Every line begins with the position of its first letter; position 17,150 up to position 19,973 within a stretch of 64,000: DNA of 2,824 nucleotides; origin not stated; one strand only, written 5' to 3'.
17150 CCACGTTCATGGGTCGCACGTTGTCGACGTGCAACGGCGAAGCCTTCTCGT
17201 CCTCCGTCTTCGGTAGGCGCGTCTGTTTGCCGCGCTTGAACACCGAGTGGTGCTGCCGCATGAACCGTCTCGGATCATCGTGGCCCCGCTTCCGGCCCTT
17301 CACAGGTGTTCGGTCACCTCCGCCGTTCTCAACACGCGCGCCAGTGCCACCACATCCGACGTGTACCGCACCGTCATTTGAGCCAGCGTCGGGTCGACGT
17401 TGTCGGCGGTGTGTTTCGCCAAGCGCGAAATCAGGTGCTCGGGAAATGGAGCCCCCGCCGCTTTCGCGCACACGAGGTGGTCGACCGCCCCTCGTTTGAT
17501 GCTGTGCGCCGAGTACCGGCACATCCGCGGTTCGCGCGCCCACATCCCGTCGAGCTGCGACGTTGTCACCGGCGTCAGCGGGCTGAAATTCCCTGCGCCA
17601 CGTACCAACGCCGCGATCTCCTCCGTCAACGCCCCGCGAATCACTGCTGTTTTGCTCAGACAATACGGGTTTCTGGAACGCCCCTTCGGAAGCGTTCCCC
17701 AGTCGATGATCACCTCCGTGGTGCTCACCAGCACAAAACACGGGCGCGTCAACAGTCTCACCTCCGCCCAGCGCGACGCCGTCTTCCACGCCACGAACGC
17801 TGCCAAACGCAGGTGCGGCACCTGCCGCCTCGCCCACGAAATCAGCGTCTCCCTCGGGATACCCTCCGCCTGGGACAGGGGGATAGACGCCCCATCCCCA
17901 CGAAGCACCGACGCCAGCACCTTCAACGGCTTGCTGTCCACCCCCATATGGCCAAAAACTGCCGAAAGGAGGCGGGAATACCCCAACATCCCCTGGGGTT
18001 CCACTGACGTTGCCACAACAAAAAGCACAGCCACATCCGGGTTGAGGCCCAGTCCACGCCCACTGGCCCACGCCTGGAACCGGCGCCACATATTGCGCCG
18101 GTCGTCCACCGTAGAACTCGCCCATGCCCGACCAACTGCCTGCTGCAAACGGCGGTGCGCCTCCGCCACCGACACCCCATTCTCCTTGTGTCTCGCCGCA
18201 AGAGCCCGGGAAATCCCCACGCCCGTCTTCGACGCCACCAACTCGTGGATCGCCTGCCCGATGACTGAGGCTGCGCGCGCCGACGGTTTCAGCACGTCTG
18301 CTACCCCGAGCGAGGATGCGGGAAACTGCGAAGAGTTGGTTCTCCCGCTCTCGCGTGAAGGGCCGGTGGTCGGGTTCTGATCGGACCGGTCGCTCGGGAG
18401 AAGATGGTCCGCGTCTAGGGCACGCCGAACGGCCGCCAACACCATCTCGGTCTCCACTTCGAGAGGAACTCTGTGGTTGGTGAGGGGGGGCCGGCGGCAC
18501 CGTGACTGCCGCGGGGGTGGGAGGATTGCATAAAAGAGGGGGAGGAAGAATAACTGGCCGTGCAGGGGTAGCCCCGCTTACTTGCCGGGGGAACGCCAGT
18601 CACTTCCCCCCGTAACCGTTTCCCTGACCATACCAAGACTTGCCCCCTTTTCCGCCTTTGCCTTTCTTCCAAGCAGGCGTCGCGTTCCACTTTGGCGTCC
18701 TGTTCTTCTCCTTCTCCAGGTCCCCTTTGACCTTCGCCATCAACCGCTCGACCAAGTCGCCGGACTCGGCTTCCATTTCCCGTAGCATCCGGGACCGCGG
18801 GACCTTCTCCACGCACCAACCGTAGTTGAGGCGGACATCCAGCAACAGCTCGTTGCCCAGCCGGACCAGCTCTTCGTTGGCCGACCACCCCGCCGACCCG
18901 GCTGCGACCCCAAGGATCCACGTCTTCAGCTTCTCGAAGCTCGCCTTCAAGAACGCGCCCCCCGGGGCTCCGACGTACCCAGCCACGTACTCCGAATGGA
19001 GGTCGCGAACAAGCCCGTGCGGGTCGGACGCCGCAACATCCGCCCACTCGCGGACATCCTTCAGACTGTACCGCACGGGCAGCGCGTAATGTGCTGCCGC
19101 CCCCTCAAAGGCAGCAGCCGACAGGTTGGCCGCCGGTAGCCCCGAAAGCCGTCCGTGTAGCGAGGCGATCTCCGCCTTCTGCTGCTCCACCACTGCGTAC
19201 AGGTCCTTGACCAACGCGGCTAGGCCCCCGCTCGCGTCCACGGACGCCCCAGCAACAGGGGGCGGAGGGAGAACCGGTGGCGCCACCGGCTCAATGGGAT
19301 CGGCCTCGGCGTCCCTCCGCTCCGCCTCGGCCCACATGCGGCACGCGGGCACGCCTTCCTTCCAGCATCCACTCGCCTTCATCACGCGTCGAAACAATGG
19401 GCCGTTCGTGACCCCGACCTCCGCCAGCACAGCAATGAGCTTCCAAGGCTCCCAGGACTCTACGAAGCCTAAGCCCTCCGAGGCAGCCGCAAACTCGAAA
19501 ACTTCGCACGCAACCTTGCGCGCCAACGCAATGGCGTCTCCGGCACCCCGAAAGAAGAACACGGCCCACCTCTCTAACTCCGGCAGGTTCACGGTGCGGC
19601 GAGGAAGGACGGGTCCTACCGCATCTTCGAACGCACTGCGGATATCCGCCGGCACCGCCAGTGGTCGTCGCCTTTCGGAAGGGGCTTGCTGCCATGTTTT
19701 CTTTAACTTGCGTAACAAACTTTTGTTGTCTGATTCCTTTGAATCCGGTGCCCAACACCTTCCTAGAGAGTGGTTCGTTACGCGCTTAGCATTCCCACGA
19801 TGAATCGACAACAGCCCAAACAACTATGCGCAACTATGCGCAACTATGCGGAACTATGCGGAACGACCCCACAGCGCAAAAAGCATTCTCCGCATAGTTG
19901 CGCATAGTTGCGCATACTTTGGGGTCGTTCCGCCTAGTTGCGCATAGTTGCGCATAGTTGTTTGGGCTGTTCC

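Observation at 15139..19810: Compact tyrosine-recombinase retrotransposon with VIPER-like ORF order (gag-like / YR / RT-RH) and split direct repeats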

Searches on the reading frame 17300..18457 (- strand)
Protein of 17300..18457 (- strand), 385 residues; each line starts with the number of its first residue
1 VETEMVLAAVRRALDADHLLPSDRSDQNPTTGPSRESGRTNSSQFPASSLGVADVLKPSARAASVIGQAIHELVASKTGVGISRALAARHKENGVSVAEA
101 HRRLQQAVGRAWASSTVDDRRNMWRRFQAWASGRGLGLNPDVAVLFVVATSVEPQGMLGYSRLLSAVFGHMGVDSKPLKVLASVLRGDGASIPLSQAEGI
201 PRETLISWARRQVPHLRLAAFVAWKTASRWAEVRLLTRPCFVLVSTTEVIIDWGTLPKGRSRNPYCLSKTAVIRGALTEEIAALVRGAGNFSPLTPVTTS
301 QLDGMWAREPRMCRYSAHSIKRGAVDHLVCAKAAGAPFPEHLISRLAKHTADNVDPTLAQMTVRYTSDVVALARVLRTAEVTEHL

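Call 4: search_protein_families(library=pfam, proteins=[window:17300-18457:-], max_evalue=0.1)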
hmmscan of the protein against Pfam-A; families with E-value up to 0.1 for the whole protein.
window:17300-18457:- (385 aa): 0 families

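Call 20: find_homologous_proteins(query=window:17300-18457:-)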
Query window:17300-18457:- (385 aa): 19 proteins with E <= 0.001 among 8000 candidates.
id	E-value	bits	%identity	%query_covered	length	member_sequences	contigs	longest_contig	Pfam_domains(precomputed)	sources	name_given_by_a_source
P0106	1.6e-117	411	59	82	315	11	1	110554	-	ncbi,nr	ncbi:hypothetical protein DIPPA_03635 [Diplonema papillatum]|nr:hypothetical protein DIPPA_03635 [Di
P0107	1.9e-110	388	56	88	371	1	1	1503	-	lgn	-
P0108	1.9e-110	388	73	65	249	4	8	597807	-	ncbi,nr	ncbi:hypothetical protein DIPPA_09706 [Diplonema papillatum]|nr:hypothetical protein DIPPA_20443 [Di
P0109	2.6e-89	318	55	75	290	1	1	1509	-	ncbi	-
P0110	2.5e-88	315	66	59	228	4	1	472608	-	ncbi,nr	ncbi:hypothetical protein DIPPA_27588 [Diplonema papillatum]|nr:hypothetical protein DIPPA_27588 [Di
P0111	2.8e-81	292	51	73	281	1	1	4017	-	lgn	-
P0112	7.0e-77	277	50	77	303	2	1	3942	-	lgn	-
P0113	5.1e-75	271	45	86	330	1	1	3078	-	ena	-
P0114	1.7e-74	269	52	71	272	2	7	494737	-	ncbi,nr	ncbi:hypothetical protein DIPPA_11650 [Diplonema papillatum]|nr:hypothetical protein DIPPA_05883 [Di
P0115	9.1e-72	260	47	77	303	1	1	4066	-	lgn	-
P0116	5.0e-70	255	50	71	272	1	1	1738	-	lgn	-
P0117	9.8e-66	241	46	76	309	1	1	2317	-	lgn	-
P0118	4.7e-61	225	46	75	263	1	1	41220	-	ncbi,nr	ncbi:hypothetical protein DIPPA_05758 [Diplonema papillatum]|nr:hypothetical protein DIPPA_05758 [Di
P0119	3.4e-56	209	40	85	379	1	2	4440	-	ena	-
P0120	6.7e-52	195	39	74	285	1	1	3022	-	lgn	-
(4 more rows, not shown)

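Call 23: search_solved_structures(query=A1, max_evalue=10, show_alignments=2)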
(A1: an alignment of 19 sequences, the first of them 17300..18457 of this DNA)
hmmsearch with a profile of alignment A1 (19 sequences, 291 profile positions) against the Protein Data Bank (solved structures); distinct sequences matched with E-value up to 10: 2.
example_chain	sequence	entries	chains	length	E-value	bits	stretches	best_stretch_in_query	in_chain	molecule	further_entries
3viu_A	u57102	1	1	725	1.2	11.5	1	13-82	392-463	Phosphoribosylformylglycinamidine synthase 2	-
6tmh_A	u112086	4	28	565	2.5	10.5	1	56-121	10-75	ATP synthase subunit alpha,subunit alpha | ATP synthase subunit alpha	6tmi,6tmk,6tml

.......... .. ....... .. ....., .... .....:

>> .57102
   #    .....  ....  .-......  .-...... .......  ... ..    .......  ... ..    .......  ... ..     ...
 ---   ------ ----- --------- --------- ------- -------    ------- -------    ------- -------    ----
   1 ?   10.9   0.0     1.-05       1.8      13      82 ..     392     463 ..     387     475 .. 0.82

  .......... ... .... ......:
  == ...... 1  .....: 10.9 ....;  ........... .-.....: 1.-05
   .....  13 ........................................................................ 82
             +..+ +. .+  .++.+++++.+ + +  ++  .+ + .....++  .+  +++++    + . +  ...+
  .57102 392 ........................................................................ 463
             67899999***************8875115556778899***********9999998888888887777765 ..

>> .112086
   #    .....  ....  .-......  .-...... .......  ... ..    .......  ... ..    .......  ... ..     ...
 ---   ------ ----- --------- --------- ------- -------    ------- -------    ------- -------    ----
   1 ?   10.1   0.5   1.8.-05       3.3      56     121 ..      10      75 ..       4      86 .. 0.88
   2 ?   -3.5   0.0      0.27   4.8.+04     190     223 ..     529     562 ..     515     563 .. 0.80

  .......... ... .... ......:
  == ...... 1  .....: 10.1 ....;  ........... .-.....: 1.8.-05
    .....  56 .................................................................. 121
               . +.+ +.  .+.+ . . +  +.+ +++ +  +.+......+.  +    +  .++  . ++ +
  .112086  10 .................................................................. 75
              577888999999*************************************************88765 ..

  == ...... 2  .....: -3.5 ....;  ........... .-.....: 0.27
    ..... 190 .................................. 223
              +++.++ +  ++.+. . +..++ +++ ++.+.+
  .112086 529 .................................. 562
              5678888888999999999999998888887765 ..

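Call 32: predict_structure(alignment_id=A1)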
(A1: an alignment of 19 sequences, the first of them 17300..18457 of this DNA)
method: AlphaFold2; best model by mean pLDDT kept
length: 385 residues; sequences in the alignment: 19
mean_pLDDT: 79.5   pTM: 0.57
mean pLDDT of the five models: 79.5, 77.0, 76.5, 75.9, 75.6
residues with pLDDT >= 90: 202; 70-90: 67; 50-70: 66; < 50: 50
segments of 3 or more residues with pLDDT < 50: 16-52, 79-87
pLDDT, mean of each block of 10 residues (from residue 1): 58 49 34 34 33 54 62 60 46 67 79 79 94 96 95 89 93 93 88 74 98 98 96 94 98 70 77 97 97 94 95 94 97 96 88 66 88 94 97
secondary structure, 60 per line:
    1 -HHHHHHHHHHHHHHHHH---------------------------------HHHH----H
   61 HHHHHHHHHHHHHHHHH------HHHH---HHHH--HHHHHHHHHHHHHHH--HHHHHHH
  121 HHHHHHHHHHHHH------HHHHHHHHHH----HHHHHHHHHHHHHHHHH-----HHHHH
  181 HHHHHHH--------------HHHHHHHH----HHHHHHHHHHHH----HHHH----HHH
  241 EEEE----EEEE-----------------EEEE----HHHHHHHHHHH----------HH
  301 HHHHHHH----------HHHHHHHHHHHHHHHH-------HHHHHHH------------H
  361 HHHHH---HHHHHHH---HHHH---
elements in order: H2-18 H52-55 H60-77 H84-87 H91-94 H97-111 H114-133 H140-149 H154-170 H176-187 H202-209 H214-225 H230-233 E241-244 E249-252 E270-273 H278-288 H299-307 H318-333 H341-347 H360-365 H369-375 H379-382

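Call 36: fold_search(model_id=the predicted structure, library=pdb)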
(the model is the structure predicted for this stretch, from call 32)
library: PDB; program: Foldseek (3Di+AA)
matches with E <= 10: 82; with E <= 0.001: 19
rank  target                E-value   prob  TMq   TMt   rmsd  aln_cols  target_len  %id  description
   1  1ma7_A                2.8e-05  1.00  0.43  0.49   8.5       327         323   15  Crystal structure of Cre site-specific recombinase complexed with a mutant DNA substrate, LoxP-A8/T27 (released 2003-07-08)
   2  1nzb_E                4.9e-05  1.00  0.43  0.50   7.8       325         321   15  Crystal structure of wild type Cre recombinase-loxP synapse (released 2003-09-16)
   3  5u91_A                5.7e-05  1.00  0.43  0.49  10.9       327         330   12  Crystal structure of Tre/loxLTR complex (released 2017-07-26)
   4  1f44_A                5.9e-05  1.00  0.43  0.51   7.9       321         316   13  CRYSTAL STRUCTURE OF TRIMERIC CRE RECOMBINASE-LOX COMPLEX (released 2001-10-12)
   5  2hof_B                6.8e-05  1.00  0.44  0.51  10.1       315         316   14  Crystal structure of the pre-cleavage synaptic complex in the cre-loxp site-specific recombination (released 2007-06-26)
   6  3c28_B                7.5e-05  1.00  0.40  0.47  10.7       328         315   14  Crystal structure of the product synapse complex (released 2009-02-17)
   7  2hoi_A                7.9e-05  1.00  0.44  0.51  10.9       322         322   14  Crystal structure of the tetrameric pre-cleavage synaptic complex in the cre-loxp site-specific recombination (released 2007-06-26)
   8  1pvq_A                9.9e-05  1.00  0.40  0.46  10.9       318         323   14  BASIS FOR A SWITCH IN SUBSTRATE SPECIFICITY: CRYSTAL STRUCTURE OF SELECTED VARIANT OF CRE SITE-SPECIFIC RECOMBINASE, L (released 2004-02-17)
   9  5u91_B                1.0e-04  1.00  0.43  0.49   8.3       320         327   12  Crystal structure of Tre/loxLTR complex (released 2017-07-26)
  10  1ma7_B                1.4e-04  1.00  0.44  0.51  11.3       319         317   15  Crystal structure of Cre site-specific recombinase complexed with a mutant DNA substrate, LoxP-A8/T27 (released 2003-07-08)
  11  3crx_A                1.4e-04  1.00  0.41  0.47   8.7       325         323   14  CRE RECOMBINASE/DNA COMPLEX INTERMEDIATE I (released 1999-12-14)
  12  3c28_A                1.6e-04  1.00  0.37  0.45  12.9       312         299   15  Crystal structure of the product synapse complex (released 2009-02-17)
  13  5crx_B                1.7e-04  1.00  0.44  0.54   5.5       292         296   13  ASYMMETRIC DNA-BENDING IN THE CRE-LOXP SITE-SPECIFIC RECOMBINATION SYNAPSE (released 1999-07-07)
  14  5u91_F                2.3e-04  1.00  0.41  0.48  10.8       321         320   13  Crystal structure of Tre/loxLTR complex (released 2017-07-26)
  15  1crx_A                2.3e-04  1.00  0.43  0.50  10.7       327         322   16  CRE RECOMBINASE/DNA COMPLEX REACTION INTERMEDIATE I (released 1998-10-14)
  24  5c6k_A                1.1e-01  0.97  0.23  0.46  11.5       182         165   12  Bacteriophage P2 integrase catalytic domain (released 2015-10-21)
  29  5c6k_B                2.1e-01  0.99  0.26  0.53   5.1       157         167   13  Bacteriophage P2 integrase catalytic domain (released 2015-10-21)
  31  5dor_A                2.6e-01  0.99  0.25  0.53   5.1       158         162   12  P2 Integrase catalytic domain in space group P21 (released 2015-12-02)
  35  5dor_C                4.5e-01  0.97  0.25  0.54   5.0       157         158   13  P2 Integrase catalytic domain in space group P21 (released 2015-12-02)
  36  5dor_B                5.0e-01  0.97  0.25  0.53   5.1       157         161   12  P2 Integrase catalytic domain in space group P21 (released 2015-12-02)
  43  5dor_D                3.2e+00  0.57  0.24  0.53   5.1       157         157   12  P2 Integrase catalytic domain in space group P21 (released 2015-12-02)
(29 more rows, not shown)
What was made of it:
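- On VIPER-like subgroup of DIRS retrotransposons: The model has a Cre-like fold (call 36).
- Closest known: Cre recombinase of phage P1. Same: It is the best structural match to the ORF2 model across both domains (call 36).
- The AlphaFold model matches Cre, then lambda, HP1 and P2 integrases (calls 32, 36).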

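Call 82: search_protein_families(library=pfam, alignment_id=A1, max_evalue=1)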
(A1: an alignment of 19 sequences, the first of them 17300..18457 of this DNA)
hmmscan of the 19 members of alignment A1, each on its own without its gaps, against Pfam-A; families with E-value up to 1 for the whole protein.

A. member 1, window:17300-18457:- (385 aa): 0 families

B. families by the number of members that match (of 19 scanned): 4 families
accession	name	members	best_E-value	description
PF03755.18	YicC-like_N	1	0.072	Endoribonuclease YicC-like, N-terminal region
PF23630.1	Death_TNFRSF11B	1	0.18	Tumor Necrosis Factor Receptor Superfamily Member 11B death domain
PF24298.1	DUF7482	1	0.26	Domain of unknown function (DUF7482)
PF11142.13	DUF2917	1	0.36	Protein of unknown function (DUF2917)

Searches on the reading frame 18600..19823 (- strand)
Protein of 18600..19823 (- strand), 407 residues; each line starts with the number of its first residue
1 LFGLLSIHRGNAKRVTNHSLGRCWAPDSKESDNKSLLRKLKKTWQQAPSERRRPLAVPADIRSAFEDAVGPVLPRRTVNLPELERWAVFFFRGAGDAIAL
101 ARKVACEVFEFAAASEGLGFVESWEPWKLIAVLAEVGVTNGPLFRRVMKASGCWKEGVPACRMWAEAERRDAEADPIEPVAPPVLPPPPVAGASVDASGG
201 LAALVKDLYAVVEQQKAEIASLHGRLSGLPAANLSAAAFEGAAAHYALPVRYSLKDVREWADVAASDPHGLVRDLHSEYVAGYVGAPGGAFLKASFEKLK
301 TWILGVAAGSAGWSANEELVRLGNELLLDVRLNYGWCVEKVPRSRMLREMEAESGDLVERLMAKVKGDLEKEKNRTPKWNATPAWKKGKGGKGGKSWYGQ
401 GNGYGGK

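Call 4: search_protein_families(library=pfam, proteins=[window:18600-19823:-], max_evalue=0.1)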
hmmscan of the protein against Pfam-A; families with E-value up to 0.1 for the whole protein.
window:18600-19823:- (407 aa): 0 families

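Call 26: list_cluster_members(proteins=[P0001, window:15624-17261:-, window:18603-19823:-])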
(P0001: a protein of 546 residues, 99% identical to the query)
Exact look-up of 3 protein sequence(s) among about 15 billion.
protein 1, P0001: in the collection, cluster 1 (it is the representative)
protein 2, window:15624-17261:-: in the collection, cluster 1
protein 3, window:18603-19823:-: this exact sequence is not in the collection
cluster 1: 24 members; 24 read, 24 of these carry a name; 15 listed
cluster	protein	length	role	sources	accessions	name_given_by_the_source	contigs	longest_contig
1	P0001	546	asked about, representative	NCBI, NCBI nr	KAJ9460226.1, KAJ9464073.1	hypothetical protein DIPPA_01041 [Diplonema papillatum] | hypothetical protein DIPPA_07647 [Diplonema papillatum]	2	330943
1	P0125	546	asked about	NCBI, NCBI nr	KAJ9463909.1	hypothetical protein DIPPA_03289 [Diplonema papillatum]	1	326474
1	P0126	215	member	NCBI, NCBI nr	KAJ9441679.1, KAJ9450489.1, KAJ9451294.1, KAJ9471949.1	hypothetical protein DIPPA_05394 [Diplonema papillatum] | hypothetical protein DIPPA_15876 [Diplonema papillatum]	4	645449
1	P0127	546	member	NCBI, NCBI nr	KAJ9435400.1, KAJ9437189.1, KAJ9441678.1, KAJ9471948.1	hypothetical protein DIPPA_05404 [Diplonema papillatum] | hypothetical protein DIPPA_22009 [Diplonema papillatum]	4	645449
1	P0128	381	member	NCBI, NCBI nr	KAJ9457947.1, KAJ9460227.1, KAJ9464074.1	hypothetical protein DIPPA_01019 [Diplonema papillatum] | hypothetical protein DIPPA_31053 [Diplonema papillatum]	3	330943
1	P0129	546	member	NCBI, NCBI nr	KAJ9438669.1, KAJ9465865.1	hypothetical protein DIPPA_32383 [Diplonema papillatum] | hypothetical protein DIPPA_22276 [Diplonema papillatum]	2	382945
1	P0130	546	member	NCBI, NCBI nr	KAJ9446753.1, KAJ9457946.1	hypothetical protein DIPPA_31082 [Diplonema papillatum] | hypothetical protein DIPPA_26724 [Diplonema papillatum]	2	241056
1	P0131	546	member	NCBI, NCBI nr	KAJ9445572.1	hypothetical protein DIPPA_00906 [Diplonema papillatum]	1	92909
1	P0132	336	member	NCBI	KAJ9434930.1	hypothetical protein DIPPA_06719, partial [Diplonema papillatum]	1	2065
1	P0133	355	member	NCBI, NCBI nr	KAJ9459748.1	hypothetical protein DIPPA_11429 [Diplonema papillatum]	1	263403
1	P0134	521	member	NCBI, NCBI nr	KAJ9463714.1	hypothetical protein DIPPA_27619 [Diplonema papillatum]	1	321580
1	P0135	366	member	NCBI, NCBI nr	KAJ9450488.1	hypothetical protein DIPPA_14172 [Diplonema papillatum]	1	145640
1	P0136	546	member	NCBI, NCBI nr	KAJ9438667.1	hypothetical protein DIPPA_22281 [Diplonema papillatum]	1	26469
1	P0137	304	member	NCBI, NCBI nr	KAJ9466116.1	hypothetical protein DIPPA_26657 [Diplonema papillatum]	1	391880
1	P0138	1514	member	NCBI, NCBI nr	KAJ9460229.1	hypothetical protein DIPPA_07601 [Diplonema papillatum]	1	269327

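Call 56: find_homologous_proteins(query=window:18603-19808:-)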
Query seq(402 aa) (402 aa): 2 proteins with E <= 0.001 among 8000 candidates.
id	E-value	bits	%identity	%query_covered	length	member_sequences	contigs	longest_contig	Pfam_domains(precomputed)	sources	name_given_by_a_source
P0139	2.1e-75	273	64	51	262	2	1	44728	-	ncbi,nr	ncbi:hypothetical protein DIPPA_29723 [Diplonema papillatum]|nr:hypothetical protein DIPPA_29723 [Di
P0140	6.1e-67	245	68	41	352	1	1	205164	-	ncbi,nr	ncbi:hypothetical protein DIPPA_33521 [Diplonema papillatum]|nr:hypothetical protein DIPPA_33521 [Di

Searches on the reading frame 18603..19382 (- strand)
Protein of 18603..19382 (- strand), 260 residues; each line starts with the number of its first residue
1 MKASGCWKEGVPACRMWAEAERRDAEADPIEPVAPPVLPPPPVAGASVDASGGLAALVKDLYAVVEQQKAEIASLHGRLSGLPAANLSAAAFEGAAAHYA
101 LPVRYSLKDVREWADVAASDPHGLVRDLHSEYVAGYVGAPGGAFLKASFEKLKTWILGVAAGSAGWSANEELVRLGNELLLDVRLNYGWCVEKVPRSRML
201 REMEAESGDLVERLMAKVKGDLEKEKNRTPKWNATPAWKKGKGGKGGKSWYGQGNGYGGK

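Call 80: predict_structure(alignment_id=A4)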
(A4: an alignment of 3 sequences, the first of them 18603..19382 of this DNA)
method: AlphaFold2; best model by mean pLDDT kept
length: 260 residues; sequences in the alignment: 3
mean_pLDDT: 50.3   pTM: 0.36
mean pLDDT of the five models: 50.3, 50.0, 48.3, 46.1, 37.5
residues with pLDDT >= 90: 0; 70-90: 37; 50-70: 57; < 50: 166
segments of 3 or more residues with pLDDT < 50: 1-108, 189-211, 229-260
pLDDT, mean of each block of 10 residues (from residue 1): 37 43 44 38 39 44 45 42 38 34 45 69 76 60 74 78 57 74 59 39 43 52 53 43 44 38
secondary structure, 60 per line:
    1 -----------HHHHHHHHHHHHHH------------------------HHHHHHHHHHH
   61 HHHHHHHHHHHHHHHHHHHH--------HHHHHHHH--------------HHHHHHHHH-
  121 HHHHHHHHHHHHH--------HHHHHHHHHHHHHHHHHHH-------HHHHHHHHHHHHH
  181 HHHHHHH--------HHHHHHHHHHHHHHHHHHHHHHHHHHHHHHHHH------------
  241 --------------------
elements in order: H12-25 H50-80 H89-96 H111-119 H121-133 H142-160 H168-187 H196-228
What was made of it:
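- On Retroviral-type Gag (for ORF1): The AlphaFold model is all-helical but has pLDDT 50 (call 80).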

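Call 83: fold_search(model_id=the predicted structure, library=pdb)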
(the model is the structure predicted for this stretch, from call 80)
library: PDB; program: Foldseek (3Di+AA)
matches with E <= 10: 107; with E <= 0.001: 0
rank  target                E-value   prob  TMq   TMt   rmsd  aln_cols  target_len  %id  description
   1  7nsc_H                1.2e+00  0.18  0.22  0.32  11.4       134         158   10  Substrate receptor scaffolding module of human CTLH E3 ubiquitin ligase (released 2021-05-05)
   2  6xz4_B                1.3e+00  0.23  0.21  0.18  10.8       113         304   14  Crystal structure of TLNRD1 (released 2020-05-27)
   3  3c1n_D                1.8e+00  0.23  0.17  0.10   9.0        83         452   12  Crystal Structure of Allosteric Inhibition Threonine-sensitive Aspartokinase from Methanococcus jannaschii with L-thre (released 2008-03-25)
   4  3c1m_C                2.0e+00  0.28  0.21  0.13   5.8        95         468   13  Cyrstal Structure of threonine-sensitive aspartokinase from Methanococcus jannaschii with MgAMP-PNP and L-aspartate (released 2008-03-25)
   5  6q9b_AK               2.3e+00  0.04  0.12  0.19  14.9       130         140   17  CI Membrane Arm focused refinement from Ovine respiratory SC I+III2 (released 2019-08-21)
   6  8kde_G                2.4e+00  0.13  0.23  0.36   9.9       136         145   18  Cryo-EM structure of an intermediate-state complex during the process of photosystem II repair (released 2024-06-19)
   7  4akv_A                2.4e+00  0.06  0.17  0.13  28.9       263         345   12  Crystal structure of human sorting nexin 33 (SNX33) (released 2012-08-01)
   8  7a73                  2.5e+00  0.21  0.24  0.19   7.3       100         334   18  Crystal structure of the two-domain cyclophilinA from Anabaena sp. (released 2021-10-06)
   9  7bww_C                2.5e+00  0.16  0.18  0.45   6.3        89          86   16  Structure of the engineered metallo-Diels-Alderase DA7 W16S (released 2021-04-21)
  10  3l8j                  2.9e+00  0.08  0.19  0.24  23.2       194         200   14  Crystal structure of CCM3, a cerebral cavernous malformation protein critical for vascular integrity (released 2010-05-19)
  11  3c1m_A                3.0e+00  0.35  0.23  0.13   4.5        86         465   12  Cyrstal Structure of threonine-sensitive aspartokinase from Methanococcus jannaschii with MgAMP-PNP and L-aspartate (released 2008-03-25)
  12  1l7c_B                3.0e+00  0.18  0.16  0.18  12.8        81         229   20  alpha-catenin fragment, residues 385-651 (released 2002-06-19)
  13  2au5                  3.0e+00  0.11  0.19  0.32  12.8       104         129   14  Structure of a conserved domain from locus EF2947 from Enterococcus faecalis V583 (released 2005-10-11)
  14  8sjg_A                3.2e+00  0.12  0.19  0.35   5.7        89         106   18  Zn-Bound Structure of Computationally Designed Homotrimer Tet4 (released 2023-07-05)
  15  9dbc                  3.4e+00  0.11  0.19  0.34   5.8        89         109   19  Mn-Bound Structure of Computationally Designed Homotrimer Tet4 (released 2025-08-06)
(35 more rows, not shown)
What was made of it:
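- Tried and rejected: The AlphaFold model had pLDDT 50 and the fold search found nothing significant (calls 80, 83).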
